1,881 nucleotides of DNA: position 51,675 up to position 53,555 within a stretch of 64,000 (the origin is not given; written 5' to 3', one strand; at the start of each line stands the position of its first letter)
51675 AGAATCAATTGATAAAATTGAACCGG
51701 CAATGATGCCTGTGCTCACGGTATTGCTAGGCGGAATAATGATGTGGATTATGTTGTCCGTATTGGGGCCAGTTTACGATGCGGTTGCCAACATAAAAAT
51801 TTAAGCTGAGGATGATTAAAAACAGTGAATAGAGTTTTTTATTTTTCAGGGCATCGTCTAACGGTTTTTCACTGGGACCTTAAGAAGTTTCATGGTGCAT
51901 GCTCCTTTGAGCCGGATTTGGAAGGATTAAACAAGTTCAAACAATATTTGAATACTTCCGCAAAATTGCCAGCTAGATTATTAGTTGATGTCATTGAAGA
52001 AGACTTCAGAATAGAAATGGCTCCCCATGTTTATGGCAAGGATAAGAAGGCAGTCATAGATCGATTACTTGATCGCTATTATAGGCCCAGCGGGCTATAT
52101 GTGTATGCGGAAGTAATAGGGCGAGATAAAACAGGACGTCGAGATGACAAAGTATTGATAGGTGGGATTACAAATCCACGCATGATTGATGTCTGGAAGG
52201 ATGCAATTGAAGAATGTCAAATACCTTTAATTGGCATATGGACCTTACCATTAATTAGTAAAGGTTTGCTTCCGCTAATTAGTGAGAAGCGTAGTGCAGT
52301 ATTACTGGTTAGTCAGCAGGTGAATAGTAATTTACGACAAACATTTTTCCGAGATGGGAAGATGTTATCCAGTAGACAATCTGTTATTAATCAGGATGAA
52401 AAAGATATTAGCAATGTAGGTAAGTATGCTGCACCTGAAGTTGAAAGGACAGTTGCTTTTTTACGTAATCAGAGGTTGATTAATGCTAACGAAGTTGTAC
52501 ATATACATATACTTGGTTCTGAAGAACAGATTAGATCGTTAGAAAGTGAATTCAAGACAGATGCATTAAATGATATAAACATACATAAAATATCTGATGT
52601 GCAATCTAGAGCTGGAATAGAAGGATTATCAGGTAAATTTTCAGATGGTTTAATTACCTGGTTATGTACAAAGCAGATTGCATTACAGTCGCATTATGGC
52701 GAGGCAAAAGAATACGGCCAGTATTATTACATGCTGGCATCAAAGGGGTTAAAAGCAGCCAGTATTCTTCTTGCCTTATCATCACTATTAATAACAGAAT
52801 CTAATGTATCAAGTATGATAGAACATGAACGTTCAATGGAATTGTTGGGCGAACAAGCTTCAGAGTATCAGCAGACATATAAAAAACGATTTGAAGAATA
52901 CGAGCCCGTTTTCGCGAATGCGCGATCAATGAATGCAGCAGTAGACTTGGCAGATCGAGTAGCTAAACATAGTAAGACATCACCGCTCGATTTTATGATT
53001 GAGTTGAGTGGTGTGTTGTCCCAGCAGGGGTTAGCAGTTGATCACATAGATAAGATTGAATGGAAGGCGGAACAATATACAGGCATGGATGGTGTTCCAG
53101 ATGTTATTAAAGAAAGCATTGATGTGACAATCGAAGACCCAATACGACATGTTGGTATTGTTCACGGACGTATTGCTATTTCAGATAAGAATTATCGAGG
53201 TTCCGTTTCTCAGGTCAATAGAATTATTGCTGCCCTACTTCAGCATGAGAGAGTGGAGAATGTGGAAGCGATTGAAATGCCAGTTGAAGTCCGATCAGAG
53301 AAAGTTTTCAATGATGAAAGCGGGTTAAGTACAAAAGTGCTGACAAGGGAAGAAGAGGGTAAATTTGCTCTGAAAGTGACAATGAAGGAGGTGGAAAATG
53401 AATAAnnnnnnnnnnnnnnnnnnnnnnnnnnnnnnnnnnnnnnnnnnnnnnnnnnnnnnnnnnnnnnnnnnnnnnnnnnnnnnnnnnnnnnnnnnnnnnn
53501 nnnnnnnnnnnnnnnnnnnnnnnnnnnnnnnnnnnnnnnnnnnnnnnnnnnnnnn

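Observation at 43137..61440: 18-kb non-canonical type IV filament locus mixing MSHA-like and T2SS-like parts, with its own sigma54 circuit and an embedded ABC transporter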

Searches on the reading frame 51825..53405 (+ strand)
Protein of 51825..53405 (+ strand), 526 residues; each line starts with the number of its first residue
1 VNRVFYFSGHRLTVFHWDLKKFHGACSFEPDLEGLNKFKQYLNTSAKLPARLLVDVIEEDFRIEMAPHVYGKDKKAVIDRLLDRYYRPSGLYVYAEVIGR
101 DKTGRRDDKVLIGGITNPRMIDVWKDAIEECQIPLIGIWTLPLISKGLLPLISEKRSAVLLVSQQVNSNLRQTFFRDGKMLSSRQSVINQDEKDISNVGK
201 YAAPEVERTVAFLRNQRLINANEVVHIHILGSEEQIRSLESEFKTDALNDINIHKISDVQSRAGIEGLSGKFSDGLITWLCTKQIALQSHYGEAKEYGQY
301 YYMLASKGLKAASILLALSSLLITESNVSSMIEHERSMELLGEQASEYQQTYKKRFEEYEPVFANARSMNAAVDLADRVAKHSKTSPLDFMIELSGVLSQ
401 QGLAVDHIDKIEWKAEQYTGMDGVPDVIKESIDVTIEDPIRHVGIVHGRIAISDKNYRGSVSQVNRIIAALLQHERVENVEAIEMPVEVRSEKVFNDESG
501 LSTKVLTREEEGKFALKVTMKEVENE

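Call 4: search_protein_families(library=ncbifam, proteins=[window:51825-53405:+], max_evalue=0.01)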
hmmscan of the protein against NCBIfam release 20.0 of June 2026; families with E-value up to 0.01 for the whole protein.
window:51825-53405:+ (526 aa): 0 families

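Call 6: search_protein_families(library=pfam, proteins=[window:51825-53405:+], max_evalue=0.1)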
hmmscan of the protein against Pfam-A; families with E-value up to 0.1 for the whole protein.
window:51825-53405:+ (526 aa): 0 families
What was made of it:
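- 51825..53405 (+): PilM/GspL-like assembly protein: a cytoplasmic actin-like domain, a membrane helix and a periplasmic alpha/beta domain. Functional analogue of MshI or a PilM-PilN fusion. No Pfam or NCBIfam hit (calls 4, 6).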

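Call 8: find_encoding_contigs(protein=window:51825-53405:+, flank=10000, max_places=6)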
Protein window:51825-53405:+ (526 aa): 2 contigs read that carry it; 2 places shown.
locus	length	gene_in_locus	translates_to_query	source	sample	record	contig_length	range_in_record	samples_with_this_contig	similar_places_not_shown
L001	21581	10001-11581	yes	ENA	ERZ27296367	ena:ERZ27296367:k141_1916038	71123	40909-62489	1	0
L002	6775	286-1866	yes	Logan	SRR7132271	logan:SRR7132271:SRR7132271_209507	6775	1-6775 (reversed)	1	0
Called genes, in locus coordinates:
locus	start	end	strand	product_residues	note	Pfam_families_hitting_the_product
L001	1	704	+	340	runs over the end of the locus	PF01210:NAD_Gly3P_dh_N, PF03807:F420_oxidored (weak), PF02558:ApbA, PF07479:NAD_Gly3P_dh_C, PF20618:GPD_NAD_C_bact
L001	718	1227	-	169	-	PF00588:SpoU_methylase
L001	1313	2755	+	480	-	PF00072:Response_reg, PF00158:Sigma54_activat, PF14532:Sigma54_activ_2, PF07728:AAA_5 (weak), PF25601:AAA_lid_14, PF02954:HTH_8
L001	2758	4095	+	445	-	PF13191:AAA_16 (faint), PF13401:AAA_22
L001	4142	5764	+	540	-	PF00263:Secretin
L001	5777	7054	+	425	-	PF13432:TPR_16 (faint), PF07719:TPR_2 (faint), PF14559:TPR_19 (weak), PF00515:TPR_1 (faint)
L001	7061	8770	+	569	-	PF05157:MshEN, PF00437:T2SSE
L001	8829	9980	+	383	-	PF00482:T2SSF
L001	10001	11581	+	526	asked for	-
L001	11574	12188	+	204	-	-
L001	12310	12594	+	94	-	-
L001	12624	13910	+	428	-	-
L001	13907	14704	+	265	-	PF07963:N_methyl (weak)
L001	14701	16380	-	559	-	PF02518:HATPase_c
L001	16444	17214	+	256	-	-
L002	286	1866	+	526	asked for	-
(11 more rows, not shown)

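Call 10: find_homologous_proteins(query=window:51825-53405:+, max_evalue=0.001)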
Query window:51825-53405:+ (526 aa): 363 proteins with E <= 0.001 among 8000 candidates; the best 120 are listed.
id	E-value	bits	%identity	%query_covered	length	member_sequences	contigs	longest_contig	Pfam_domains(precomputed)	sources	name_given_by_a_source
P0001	0.0e+0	1164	100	100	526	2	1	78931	-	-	-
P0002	5.9e-284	960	81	100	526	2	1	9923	-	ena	-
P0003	3.1e-279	945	79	99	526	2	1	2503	-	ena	-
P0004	2.8e-277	938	78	100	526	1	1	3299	-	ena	-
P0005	7.6e-271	917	77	100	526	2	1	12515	-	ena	-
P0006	5.1e-266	901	76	99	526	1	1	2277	-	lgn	-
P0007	8.5e-265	897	75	100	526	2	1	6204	-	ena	-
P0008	9.9e-265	897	76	100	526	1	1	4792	-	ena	-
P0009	1.6e-264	896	74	100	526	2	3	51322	-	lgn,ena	-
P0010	5.7e-264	894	73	100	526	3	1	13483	-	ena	-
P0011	1.6e-263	893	74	99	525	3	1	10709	-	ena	-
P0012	1.9e-260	883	75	100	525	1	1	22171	-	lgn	-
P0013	3.7e-260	882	73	100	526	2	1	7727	-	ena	-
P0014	4.0e-258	875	72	100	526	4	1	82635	-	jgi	-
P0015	1.1e-257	874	72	100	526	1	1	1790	-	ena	-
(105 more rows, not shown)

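Call 12: find_related_loci(query=A1, collection=genome_contigs, flank=10000)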
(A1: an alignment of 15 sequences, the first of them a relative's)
Query A1 (526 aa) in genome_contigs; peptide patterns used: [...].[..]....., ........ (x = any residue, [..] = any of these).
369 stretches matched a pattern; 174 encode a relative of the query (tblastn E <= 1e-3); the best 80 are kept; 80 distinct loci.
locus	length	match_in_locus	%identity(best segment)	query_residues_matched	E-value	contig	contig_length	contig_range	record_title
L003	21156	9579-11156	73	1-526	0e+0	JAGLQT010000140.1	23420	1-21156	MAG: Gammaproteobacteria bacterium isolate RS_8_68 ROV157_8.bin.68.fa_140, whole genome shotgun sequence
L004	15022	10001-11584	72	1-526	0e+0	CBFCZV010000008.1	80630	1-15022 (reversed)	MAG TPA_asm: uncultured Gammaproteobacteria bacterium isolate SRR26215676_concoct_189 genome assembly, contig: ERZ250734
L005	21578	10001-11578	73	1-526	0e+0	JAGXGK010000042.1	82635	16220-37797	MAG: Gammaproteobacteria bacterium isolate LH_M37 k141_1066101, whole genome shotgun sequence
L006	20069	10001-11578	72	1-526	0e+0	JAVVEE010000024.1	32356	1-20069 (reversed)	MAG: Gammaproteobacteria bacterium isolate TamC13-13 NODE_24_length_32356_cov_9.659066, whole genome shotgun sequence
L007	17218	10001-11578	71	1-526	0e+0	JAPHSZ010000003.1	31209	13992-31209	MAG: Gammaproteobacteria bacterium isolate N3S-Bin_7 c_000000726766, whole genome shotgun sequence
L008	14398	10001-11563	63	1-521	0e+0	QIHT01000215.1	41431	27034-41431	MAG: Gammaproteobacteria bacterium isolate SZUA-116 Ga0063293_10000964, whole genome shotgun sequence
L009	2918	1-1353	67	76-526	0e+0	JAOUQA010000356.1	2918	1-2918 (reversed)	MAG: Gammaproteobacteria bacterium isolate 8_1_Oct_SF_Bin73 8_1_Oct_SF_Bin73_scaffold_48134_c1, whole genome shotgun seq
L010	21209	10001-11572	53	1-525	0e+0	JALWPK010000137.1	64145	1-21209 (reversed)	MAG: Gammaproteobacteria bacterium isolate M2_maxbin2_scaf2bin.326 M2_NODE_277_length_64145_cov_11.018651, whole genome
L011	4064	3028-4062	81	1-345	0e+0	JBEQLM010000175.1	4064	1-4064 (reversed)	MAG: Gammaproteobacteria bacterium isolate Y22TTR21b6p NODE_175_length_4064_cov_2.519187, whole genome shotgun sequence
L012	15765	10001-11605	51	1-525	0e+0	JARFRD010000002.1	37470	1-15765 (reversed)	MAG: Gammaproteobacteria bacterium isolate MAG_Ve_Sed_41 k141_4607025, whole genome shotgun sequence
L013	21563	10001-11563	51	1-521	2e-178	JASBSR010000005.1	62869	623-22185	MAG: Gammaproteobacteria bacterium isolate BWSM_144 k141_1012643, whole genome shotgun sequence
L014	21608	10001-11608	49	1-525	5e-177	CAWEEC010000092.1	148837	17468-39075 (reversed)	MAG: uncultured Gammaproteobacteria bacterium isolate MFD03551.bin.2.101 genome assembly, contig: contig_74485, whole ge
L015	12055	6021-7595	50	1-525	4e-177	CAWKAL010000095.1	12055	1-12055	MAG: uncultured Gammaproteobacteria bacterium isolate MFD03551.bin.2.54 genome assembly, contig: contig_78455, whole gen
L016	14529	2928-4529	50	1-525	6e-175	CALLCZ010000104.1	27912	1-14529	MAG: uncultured Gammaproteobacteria bacterium isolate N2_Bin_Bin_119_1 genome assembly, contig: c_000000529840, whole ge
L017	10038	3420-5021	49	1-525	3e-173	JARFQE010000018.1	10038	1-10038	MAG: Arenicellales bacterium isolate MAG_Ve_Sed_16 k141_5064972, whole genome shotgun sequence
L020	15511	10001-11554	49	1-521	1e-170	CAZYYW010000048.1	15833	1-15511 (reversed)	MAG TPA_asm: uncultured Thiotrichaceae bacterium isolate binchicken_co112_29 genome assembly, contig: NODE_1383_length_1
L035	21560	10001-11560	47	3-521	7e-163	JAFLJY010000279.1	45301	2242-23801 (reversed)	MAG: Gammaproteobacteria bacterium isolate MC-11 c_000000137162, whole genome shotgun sequence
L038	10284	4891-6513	46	1-521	3e-160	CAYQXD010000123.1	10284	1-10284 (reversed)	MAG TPA_asm: uncultured Thiotrichaceae bacterium isolate SRP215229_co1_115 genome assembly, contig: NODE_4426_length_102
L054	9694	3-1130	46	146-521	3e-107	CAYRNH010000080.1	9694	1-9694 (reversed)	MAG TPA_asm: uncultured Thiotrichaceae bacterium isolate SRP214966_co3_394 genome assembly, contig: NODE_11932_length_96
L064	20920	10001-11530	30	1-512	3e-79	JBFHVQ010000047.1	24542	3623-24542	MAG: Gammaproteobacteria bacterium isolate Mix_sand09.2021.07.G.57 k141_130114_length_24542_cov_14.0014, whole genome sh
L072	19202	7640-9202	28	1-500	2e-68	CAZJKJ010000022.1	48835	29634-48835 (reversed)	MAG TPA_asm: uncultured Cellvibrionaceae bacterium isolate SRP220891_co3_430 genome assembly, contig: NODE_586_length_48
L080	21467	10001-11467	28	4-524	8e-48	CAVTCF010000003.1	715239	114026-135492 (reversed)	MAG: uncultured beta proteobacterium isolate MFD01188.bin.1.7 genome assembly, contig: contig_18020, whole genome shotgu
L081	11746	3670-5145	27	3-502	1e-54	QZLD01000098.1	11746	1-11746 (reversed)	MAG: Gammaproteobacteria bacterium isolate Madre5 k127_278504, whole genome shotgun sequence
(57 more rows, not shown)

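Call 19: search_solved_structures(query=A1, max_evalue=10)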
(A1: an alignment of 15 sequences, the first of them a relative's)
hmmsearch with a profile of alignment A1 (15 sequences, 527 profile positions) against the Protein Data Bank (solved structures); distinct sequences matched with E-value up to 10: 4.
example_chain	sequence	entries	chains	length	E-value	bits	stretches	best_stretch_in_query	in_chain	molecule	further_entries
4l6u_A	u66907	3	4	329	0.023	16.6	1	15-93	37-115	Putative uncharacterized protein | Cmr1 C-terminal domain-containing protein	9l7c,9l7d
6ymx_Q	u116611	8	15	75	0.21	13.4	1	234-301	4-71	Cytochrome b-c1 complex subunit 6, mitochondrial | QCR6 isoform 1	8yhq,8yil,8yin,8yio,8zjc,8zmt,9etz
1ezv_H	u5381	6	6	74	0.22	13.4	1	234-301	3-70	UBIQUINOL-CYTOCHROME C REDUCTASE COMPLEX 17 KD PROTEIN | Ubiquinol-cytochrome C reductase complex 17 kDa protein | Cytochrome b-c1 complex subunit 6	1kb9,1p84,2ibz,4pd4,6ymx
1kyo_F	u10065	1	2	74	0.22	13.4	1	234-301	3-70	UBIQUINOL-CYTOCHROME C REDUCTASE COMPLEX 17 KD PROTEIN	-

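Call 29: predict_structure(alignment_id=A1)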
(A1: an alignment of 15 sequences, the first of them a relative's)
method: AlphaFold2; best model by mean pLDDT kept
length: 526 residues; sequences in the alignment: 15
mean_pLDDT: 74.4   pTM: 0.48
mean pLDDT of the five models: 74.4, 70.6, 66.5, 62.3, 61.9
residues with pLDDT >= 90: 64; 70-90: 271; 50-70: 147; < 50: 44
segments of 3 or more residues with pLDDT < 50: 287-293, 354-363, 365-367, 421-424, 500-508
pLDDT, mean of each block of 10 residues (from residue 1): 82 86 88 92 87 70 65 66 55 53 66 61 87 83 84 85 81 83 75 82 88 79 91 91 92 93 86 88 61 52 78 84 72 60 58 47 49 67 75 83 73 77 53 71 85 68 83 86 68 53 47 83 65
secondary structure, 60 per line:
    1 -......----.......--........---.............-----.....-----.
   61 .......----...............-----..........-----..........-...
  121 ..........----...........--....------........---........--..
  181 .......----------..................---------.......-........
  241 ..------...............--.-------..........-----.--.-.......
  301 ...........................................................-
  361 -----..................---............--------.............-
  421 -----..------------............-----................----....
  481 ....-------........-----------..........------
elements in order: E2-7 E12-18 E21-28 H32-44 E50-54 E60-67 H72-86 E92-101 E107-116 H118-130 E135-140 H141-145 H148-151 E158-165 E169-176 E179-187 H198-215 E225-231 H233-242 E249-255 H256-263 H274-283 H294-359 H366-383 H387-398 E407-419 E440-451 H457-472 E477-484 H492-499 E511-520
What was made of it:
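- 51825..53405 (+): AlphaFold2 model pLDDT 74 (call 29).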

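Call 33: fold_search(model_id=the predicted structure, library=pdb)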
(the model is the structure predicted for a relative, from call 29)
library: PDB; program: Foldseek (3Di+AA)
matches with E <= 10: 1143; with E <= 0.001: 77
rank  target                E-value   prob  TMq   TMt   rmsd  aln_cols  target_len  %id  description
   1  5eox_B                9.1e-12  1.00  0.30  0.41  10.7       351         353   11  Pseudomonas aeruginosa PilM bound to ADP (released 2016-04-27)
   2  5eoy_B                1.2e-11  1.00  0.30  0.42  10.4       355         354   10  Pseudomonas aeruginosa SeMet-PilM bound to ADP (released 2016-04-27)
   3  5eoy_A                2.4e-11  1.00  0.31  0.42  10.7       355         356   12  Pseudomonas aeruginosa SeMet-PilM bound to ADP (released 2016-04-27)
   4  5eou_B                7.3e-11  1.00  0.32  0.44   9.6       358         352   11  Pseudomonas aeruginosa PilM:PilN1-12 bound to ATP (released 2016-04-27)
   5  5eq6_A                1.1e-10  1.00  0.30  0.42  10.5       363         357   11  Pseudomonas aeruginosa PilM bound to AMP-PNP (released 2016-04-27)
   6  5eox_A                1.4e-10  1.00  0.30  0.43  10.8       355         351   12  Pseudomonas aeruginosa PilM bound to ADP (released 2016-04-27)
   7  2ych_A                1.9e-10  1.00  0.30  0.43   9.6       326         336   11  PilM-PilN type IV pilus biogenesis complex (released 2011-05-11)
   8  3wt0_D                2.1e-10  1.00  0.30  0.40  11.6       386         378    9  Crystal Structure Analysis of Cell Division Protein (released 2015-04-29)
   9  5eq6_B                2.8e-10  1.00  0.29  0.41  11.3       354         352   10  Pseudomonas aeruginosa PilM bound to AMP-PNP (released 2016-04-27)
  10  3wt0_C                3.5e-10  1.00  0.30  0.40  11.5       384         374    9  Crystal Structure Analysis of Cell Division Protein (released 2015-04-29)
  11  3jc8_Ma               5.8e-10  1.00  0.31  0.42   9.4       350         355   12  Architectural model of the type IVa pilus machine in a piliated state (released 2016-03-16)
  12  3wqt_A                1.3e-09  1.00  0.30  0.40  12.9       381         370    9  Staphylococcus aureus FtsA complexed with AMPPNP (released 2014-10-08)
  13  3wqt_C                1.4e-09  1.00  0.31  0.42  11.4       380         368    9  Staphylococcus aureus FtsA complexed with AMPPNP (released 2014-10-08)
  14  3wt0_A                1.4e-09  1.00  0.29  0.39  11.6       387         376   10  Crystal Structure Analysis of Cell Division Protein (released 2015-04-29)
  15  5eou_A                1.7e-09  1.00  0.31  0.45   9.6       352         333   10  Pseudomonas aeruginosa PilM:PilN1-12 bound to ATP (released 2016-04-27)
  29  1yf5                  5.0e-07  1.00  0.28  0.52   7.4       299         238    9  Cyto-Epsl: The Cytoplasmic Domain Of Epsl, An Inner Membrane Component Of The Type II Secretion System Of Vibrio Cholera (released 2005-05-03)
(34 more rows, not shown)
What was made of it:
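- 51825..53405 (+): Foldseek against PDB gives PilM 5eox E 9e-12, FtsA, and EpsL/GspL cytoplasmic domain 1yf5 E 5e-7 (call 33).
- The 526-aa protein models as PilM/FtsA/GspL-like (calls 29, 33). The 526-aa protein also resembles the GspL cytoplasmic domain (call 33).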

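Call 43: find_homologous_proteins(query=A3, max_evalue=0.001)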
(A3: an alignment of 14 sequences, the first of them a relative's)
Query A3 (14 sequences) (523 aa, profile of the alignment): 582 proteins with E <= 0.001 among 8000 candidates; the best 120 are listed.
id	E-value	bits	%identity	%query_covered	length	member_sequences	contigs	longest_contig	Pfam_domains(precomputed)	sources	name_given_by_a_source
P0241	7.0e-179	614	57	100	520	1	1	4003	-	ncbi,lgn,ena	-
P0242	9.2e-174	597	99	100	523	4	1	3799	-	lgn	-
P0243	3.3e-165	569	85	100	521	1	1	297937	-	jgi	jgi:hypothetical protein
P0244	6.1e-162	558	57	100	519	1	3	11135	-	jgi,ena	-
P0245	1.3e-160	554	85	100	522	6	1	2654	-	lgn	-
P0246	6.8e-159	548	57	100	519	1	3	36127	-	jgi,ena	-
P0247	1.7e-158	547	31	98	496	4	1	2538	-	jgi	jgi:hypothetical protein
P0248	6.8e-158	545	57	100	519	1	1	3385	-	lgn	-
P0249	2.1e-157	543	58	100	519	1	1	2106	-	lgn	-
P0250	3.1e-156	539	59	100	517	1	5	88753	-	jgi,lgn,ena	-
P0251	1.7e-155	537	57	100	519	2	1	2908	-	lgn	-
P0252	9.1e-153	528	59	100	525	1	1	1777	-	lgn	-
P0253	1.6e-152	527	59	100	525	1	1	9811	-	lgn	-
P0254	8.5e-150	518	58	100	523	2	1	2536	-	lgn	-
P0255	1.6e-149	517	32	98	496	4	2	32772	-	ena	-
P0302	1.5e-133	464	29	98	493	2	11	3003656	-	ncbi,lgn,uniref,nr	ncbi:hypothetical protein [Sideroxydans lithotrophicus]|uniref:Uncharacterized protein n=1 Tax=Sider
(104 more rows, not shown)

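Call 44: find_encoding_contigs(protein=P0302, flank=10000, max_places=2)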
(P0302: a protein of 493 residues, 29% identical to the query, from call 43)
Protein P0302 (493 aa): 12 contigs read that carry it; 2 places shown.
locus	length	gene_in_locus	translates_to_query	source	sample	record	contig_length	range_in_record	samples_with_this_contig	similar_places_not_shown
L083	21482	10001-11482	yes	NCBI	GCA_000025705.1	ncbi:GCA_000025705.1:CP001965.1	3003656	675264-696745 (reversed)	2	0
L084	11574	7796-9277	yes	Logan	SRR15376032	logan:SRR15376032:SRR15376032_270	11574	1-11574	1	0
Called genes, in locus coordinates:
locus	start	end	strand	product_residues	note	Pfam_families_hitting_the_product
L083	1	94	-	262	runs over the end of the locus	PF02405:MlaE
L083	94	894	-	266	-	PF00005:ABC_tran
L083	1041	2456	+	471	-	PF00072:Response_reg, PF00158:Sigma54_activat, PF01078:Mg_chelatase (faint), PF14532:Sigma54_activ_2, PF07724:AAA_2 (weak), PF07728:AAA_5 (weak), PF25601:AAA_lid_14, PF02954:HTH_8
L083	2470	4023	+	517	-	PF13191:AAA_16 (weak), PF13401:AAA_22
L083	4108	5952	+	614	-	PF00263:Secretin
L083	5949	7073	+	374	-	PF00515:TPR_1 (faint), PF23914:TPR_CcmH_CycH (faint), PF07719:TPR_2 (faint), PF13176:TPR_7 (faint), PF13181:TPR_8 (faint), PF13414:TPR_11 (faint), PF13428:TPR_14 (faint), PF14559:TPR_19, +1 more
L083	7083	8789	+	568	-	PF05157:MshEN, PF00437:T2SSE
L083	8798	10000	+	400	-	PF28597:T2SSF_N, PF00482:T2SSF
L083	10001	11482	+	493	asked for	-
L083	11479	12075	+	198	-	-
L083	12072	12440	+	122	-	-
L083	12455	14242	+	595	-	-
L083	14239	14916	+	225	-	-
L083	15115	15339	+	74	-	PF04255:DUF433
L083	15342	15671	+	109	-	PF18478:PIN_10 (weak), PF18480:DUF5615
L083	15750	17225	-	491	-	PF01406:tRNA-synt_1e, PF01921:tRNA-synt_1f (faint), PF00133:tRNA-synt_1 (faint), PF09334:tRNA-synt_1g (weak), PF09190:DALR_2, PF23493:CysS_C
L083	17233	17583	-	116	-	-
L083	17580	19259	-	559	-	PF00749:tRNA-synt_1c, PF03950:tRNA-synt_1c_C, PF20974:tRNA-synt_1c_C2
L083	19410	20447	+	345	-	PF13424:TPR_12 (faint), PF13432:TPR_16, PF13414:TPR_11 (weak), PF14559:TPR_19, PF00515:TPR_1 (weak), PF13432:TPR_16 (weak), PF13414:TPR_11, PF24125:Cds6_C, +7 more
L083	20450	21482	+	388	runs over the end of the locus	PF03734:YkuD, PF24125:Cds6_C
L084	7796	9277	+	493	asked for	-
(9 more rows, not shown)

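Call 64: search_protein_families(library=pfam, proteins=[L003:12172-14322:+, L081:7060-8820:+, L083:12455-14242:+, L064:12676-14319:+, L054:2083-3723:+, L038:7571-9178:+, L035:12585-14177:+, L020:12569-14155:+], max_evalue=0.01)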
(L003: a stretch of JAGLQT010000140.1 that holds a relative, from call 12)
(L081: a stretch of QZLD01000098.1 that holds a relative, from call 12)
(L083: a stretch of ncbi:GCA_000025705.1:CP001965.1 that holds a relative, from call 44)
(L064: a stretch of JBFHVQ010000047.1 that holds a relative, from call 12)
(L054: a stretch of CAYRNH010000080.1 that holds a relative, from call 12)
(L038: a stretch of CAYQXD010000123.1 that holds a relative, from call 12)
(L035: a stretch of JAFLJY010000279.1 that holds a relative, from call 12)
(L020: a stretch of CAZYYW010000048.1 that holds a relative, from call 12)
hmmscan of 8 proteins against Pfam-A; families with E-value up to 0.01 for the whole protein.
L003:12172-14322:+ (716 aa): 0 families

L081:7060-8820:+ (586 aa): 2 families
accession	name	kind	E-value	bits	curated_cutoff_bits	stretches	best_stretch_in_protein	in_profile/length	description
PF00139.26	Lectin_legB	-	6.7e-08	32.8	26.3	1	320-440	30-146/250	Legume lectin domain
PF18483.9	Lectin_L-type_dom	-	2.9e-06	27.8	78.3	1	362-461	56-144/215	Legume lectin beta-barrel domain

L083:12455-14242:+ (595 aa): 0 families

L064:12676-14319:+ (547 aa): 0 families

L054:2083-3723:+ (546 aa): 0 families

L038:7571-9178:+ (535 aa): 0 families

L035:12585-14177:+ (530 aa): 0 families

L020:12569-14155:+ (528 aa): 0 families
